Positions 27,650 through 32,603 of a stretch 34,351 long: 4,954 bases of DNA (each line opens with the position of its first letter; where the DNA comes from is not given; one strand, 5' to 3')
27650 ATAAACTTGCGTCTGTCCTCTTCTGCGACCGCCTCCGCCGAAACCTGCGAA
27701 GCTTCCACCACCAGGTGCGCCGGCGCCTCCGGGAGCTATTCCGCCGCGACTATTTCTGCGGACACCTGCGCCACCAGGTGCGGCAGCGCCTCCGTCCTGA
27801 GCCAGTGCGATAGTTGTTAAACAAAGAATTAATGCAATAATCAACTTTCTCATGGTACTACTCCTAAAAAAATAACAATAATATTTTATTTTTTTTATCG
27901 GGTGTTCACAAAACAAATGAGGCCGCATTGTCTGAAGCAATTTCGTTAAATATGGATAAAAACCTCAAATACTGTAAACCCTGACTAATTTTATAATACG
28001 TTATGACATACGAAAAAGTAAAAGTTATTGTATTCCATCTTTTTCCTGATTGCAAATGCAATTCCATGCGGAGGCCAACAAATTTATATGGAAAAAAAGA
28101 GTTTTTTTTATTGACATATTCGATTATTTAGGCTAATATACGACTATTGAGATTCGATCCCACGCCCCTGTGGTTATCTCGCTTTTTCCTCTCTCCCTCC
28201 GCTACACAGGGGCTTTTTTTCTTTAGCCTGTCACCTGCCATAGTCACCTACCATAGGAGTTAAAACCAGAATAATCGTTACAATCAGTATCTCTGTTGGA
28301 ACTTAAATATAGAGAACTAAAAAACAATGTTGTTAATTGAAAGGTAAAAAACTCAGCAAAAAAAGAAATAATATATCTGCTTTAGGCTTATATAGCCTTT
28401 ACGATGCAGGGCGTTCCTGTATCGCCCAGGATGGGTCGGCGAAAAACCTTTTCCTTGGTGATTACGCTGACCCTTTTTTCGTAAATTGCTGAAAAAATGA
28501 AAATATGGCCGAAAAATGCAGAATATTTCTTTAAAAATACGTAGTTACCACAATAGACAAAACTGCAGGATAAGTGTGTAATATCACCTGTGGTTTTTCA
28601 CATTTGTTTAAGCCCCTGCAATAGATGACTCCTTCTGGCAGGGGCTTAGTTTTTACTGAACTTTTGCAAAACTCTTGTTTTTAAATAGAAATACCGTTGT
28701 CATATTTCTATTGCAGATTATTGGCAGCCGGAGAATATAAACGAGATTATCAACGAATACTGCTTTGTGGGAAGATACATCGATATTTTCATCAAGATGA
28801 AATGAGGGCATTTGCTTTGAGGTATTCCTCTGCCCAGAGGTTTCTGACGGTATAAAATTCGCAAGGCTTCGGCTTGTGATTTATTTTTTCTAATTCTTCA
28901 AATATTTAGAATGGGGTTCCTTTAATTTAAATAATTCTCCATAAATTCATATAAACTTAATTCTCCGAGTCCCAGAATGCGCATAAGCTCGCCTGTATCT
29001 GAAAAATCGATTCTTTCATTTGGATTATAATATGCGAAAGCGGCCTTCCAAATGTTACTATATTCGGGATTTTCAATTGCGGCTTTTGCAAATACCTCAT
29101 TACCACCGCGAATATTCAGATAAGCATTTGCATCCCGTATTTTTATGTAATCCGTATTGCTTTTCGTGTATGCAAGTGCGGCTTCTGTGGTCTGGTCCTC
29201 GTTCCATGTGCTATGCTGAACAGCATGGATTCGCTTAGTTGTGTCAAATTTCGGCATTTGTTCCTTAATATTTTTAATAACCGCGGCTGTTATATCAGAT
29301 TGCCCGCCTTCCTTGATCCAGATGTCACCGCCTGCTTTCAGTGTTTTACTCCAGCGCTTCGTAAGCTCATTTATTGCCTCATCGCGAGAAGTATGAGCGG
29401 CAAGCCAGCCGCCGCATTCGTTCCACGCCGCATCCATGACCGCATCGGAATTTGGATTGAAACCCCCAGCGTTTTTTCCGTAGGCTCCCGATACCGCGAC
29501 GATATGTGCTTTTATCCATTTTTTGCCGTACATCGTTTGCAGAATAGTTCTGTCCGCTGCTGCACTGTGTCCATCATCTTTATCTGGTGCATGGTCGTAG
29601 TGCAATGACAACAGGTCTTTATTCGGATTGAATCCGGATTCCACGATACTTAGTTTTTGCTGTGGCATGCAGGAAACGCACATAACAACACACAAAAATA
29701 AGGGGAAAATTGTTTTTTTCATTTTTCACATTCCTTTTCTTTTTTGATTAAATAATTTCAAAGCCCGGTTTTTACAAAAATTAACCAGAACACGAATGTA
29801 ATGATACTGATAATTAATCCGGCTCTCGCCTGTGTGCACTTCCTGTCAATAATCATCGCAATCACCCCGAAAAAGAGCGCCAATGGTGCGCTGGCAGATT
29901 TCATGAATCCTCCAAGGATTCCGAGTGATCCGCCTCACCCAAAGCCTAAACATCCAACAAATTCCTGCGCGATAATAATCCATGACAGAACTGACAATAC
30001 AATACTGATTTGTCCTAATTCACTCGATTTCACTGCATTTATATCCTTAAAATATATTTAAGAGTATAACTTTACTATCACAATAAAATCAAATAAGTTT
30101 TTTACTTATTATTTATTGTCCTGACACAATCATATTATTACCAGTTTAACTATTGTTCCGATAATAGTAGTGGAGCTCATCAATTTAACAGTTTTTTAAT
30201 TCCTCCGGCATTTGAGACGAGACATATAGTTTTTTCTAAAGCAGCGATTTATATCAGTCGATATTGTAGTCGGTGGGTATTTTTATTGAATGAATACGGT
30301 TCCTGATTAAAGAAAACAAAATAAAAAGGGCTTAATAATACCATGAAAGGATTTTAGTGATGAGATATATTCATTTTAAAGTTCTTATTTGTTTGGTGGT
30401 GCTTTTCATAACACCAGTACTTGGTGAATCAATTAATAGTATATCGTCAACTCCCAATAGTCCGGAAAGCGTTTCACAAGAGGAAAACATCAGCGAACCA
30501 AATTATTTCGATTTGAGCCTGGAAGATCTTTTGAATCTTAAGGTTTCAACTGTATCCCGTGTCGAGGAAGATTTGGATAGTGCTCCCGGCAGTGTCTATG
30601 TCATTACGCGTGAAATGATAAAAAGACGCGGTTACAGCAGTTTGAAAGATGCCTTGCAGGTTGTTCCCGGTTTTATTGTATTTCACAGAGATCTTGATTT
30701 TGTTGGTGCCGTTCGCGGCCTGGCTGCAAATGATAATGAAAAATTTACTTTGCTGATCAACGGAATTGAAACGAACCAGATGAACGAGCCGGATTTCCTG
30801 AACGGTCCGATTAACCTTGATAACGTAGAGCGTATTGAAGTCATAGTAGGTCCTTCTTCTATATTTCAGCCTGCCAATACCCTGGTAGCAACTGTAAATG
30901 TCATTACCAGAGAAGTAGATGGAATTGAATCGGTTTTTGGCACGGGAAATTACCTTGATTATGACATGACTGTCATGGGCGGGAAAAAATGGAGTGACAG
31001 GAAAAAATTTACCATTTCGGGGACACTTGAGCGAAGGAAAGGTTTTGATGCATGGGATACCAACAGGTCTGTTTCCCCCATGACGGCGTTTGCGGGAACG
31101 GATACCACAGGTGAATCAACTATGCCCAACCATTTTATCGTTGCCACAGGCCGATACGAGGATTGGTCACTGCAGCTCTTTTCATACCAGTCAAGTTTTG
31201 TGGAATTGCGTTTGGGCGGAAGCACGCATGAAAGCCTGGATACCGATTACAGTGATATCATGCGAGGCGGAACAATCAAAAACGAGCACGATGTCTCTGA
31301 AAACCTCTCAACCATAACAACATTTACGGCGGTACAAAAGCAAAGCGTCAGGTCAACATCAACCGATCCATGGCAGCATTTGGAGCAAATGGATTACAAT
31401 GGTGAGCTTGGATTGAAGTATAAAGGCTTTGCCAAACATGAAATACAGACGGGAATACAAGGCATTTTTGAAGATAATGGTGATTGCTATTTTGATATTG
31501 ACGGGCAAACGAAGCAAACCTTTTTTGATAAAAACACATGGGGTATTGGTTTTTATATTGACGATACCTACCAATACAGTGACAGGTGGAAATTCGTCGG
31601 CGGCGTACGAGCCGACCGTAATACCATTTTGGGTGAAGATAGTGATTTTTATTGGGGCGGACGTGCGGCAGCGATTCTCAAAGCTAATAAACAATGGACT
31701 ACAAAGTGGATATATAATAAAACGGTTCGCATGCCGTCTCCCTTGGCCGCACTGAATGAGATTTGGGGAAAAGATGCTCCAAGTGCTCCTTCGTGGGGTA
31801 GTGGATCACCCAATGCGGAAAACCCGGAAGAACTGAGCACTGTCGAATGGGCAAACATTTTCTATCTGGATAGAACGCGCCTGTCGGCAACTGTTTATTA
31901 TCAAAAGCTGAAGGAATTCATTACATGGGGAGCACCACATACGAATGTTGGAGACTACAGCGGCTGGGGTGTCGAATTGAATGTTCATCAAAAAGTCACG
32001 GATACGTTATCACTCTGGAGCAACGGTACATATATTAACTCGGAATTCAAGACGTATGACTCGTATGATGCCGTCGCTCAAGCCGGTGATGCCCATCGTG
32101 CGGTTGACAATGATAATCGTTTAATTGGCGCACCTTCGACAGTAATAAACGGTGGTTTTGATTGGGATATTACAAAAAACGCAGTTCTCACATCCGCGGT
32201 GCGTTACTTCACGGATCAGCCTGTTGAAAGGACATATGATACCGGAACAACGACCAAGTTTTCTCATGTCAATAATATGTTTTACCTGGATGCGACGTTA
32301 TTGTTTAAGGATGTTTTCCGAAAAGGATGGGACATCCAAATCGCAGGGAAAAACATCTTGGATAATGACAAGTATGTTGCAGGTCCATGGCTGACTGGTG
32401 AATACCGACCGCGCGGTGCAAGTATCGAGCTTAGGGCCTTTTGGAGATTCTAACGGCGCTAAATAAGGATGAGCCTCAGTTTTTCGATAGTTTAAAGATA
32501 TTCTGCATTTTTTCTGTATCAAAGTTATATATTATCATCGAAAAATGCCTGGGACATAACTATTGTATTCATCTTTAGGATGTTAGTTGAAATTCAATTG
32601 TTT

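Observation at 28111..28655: Tandem trio of sRNA-like units whose oversized hairpin loops display CU-rich anti-Shine-Dalgarno-like tracts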

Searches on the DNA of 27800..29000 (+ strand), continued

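Call 75: search_with_rna_model(model_id=R1, sources=[L008, L009, L010, L011, L012, L013, L014, L015, L016, L017, L018, L019, L020, L021, L022, L023, L024, L025, L026, L027, L028, L029, L030, L031, L032, L033, L034, L035, L036, L037, L038, L039, L040, L041, L042, L043, L044, L045, L046, L047, L048, L049, L050, L051, L052, L053, L054, L055, L056, L057, L058, L059, L060, L061, L062, L063, L064, L065, L066, L067, L068, L069, L070, L071, L072, L073, L074, L075, L076, L077, L078, L079, L080], max_evalue=1)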
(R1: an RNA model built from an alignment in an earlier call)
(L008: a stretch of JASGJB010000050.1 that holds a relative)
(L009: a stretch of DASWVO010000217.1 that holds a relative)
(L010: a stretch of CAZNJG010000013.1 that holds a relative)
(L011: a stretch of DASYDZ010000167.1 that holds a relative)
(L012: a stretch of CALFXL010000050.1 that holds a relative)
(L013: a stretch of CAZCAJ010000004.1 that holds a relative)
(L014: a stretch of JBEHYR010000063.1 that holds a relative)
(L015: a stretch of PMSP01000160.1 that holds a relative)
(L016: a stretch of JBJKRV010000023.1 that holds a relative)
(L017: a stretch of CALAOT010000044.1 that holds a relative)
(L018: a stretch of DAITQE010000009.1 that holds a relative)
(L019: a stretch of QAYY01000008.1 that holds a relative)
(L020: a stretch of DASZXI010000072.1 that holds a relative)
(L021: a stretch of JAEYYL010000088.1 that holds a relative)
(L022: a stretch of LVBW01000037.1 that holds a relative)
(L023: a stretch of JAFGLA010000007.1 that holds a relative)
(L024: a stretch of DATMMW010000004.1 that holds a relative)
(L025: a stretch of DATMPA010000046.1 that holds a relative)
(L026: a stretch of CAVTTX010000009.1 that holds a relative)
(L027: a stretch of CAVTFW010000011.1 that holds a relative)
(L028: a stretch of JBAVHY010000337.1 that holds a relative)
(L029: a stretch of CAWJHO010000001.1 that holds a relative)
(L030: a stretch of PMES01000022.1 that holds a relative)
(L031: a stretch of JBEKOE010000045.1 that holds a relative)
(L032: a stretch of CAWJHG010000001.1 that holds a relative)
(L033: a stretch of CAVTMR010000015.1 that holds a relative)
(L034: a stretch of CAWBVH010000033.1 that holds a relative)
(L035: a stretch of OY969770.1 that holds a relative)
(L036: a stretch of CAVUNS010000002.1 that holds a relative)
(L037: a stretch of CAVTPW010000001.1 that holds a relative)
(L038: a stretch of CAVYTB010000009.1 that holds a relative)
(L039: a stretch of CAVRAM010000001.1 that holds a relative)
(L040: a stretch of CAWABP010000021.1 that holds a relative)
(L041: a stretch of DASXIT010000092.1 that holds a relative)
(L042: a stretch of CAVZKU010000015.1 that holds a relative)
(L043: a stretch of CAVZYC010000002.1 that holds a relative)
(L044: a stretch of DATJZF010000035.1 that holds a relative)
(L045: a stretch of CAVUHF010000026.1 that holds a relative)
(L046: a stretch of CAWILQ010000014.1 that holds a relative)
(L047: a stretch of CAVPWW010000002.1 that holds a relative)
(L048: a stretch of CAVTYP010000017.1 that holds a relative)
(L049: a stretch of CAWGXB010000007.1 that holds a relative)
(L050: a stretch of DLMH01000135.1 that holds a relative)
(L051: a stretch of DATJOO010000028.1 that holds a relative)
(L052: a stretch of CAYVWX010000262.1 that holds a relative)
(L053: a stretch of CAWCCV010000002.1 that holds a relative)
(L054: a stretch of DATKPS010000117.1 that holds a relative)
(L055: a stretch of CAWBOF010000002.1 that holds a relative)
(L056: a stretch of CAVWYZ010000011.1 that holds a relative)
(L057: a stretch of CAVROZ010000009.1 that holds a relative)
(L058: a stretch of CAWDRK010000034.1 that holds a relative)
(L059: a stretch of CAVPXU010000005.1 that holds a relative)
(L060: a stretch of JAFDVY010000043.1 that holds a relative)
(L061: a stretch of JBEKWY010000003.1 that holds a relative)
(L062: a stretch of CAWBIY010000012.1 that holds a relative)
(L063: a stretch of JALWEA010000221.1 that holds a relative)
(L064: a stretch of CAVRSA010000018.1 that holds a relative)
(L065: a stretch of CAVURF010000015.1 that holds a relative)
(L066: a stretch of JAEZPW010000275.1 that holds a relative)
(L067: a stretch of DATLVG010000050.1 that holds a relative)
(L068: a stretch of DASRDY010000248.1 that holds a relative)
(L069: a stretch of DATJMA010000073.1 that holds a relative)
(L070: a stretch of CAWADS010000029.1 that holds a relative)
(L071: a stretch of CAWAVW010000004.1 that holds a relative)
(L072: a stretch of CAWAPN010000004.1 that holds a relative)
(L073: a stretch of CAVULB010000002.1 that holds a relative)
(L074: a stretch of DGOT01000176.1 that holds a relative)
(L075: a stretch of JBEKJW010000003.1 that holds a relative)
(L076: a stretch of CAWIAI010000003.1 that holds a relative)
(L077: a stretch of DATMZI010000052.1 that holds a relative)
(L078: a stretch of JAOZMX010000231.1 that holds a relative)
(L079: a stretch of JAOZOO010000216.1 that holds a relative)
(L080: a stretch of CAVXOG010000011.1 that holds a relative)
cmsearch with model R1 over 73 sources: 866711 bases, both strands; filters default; matches with E-value up to 1: 1.
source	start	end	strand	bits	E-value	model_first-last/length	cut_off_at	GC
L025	2949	3009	+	15.8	0.31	1-81/81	no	0.61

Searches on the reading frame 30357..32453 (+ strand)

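Call 8: search_protein_families(library=pfam, proteins=[window:30357-32453:+])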
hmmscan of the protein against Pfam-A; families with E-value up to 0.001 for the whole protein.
window:30357-32453:+ (698 aa): 2 families
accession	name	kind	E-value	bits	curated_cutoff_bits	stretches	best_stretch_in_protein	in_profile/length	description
PF00593.30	TonB_dep_Rec_b-barrel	-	1.4e-16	61.8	27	1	223-667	14-436/436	TonB dependent receptor-like, beta-barrel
PF07715.20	Plug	-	7.5e-15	55.8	23.9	1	73-171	2-99/107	TonB-dependent Receptor Plug Domain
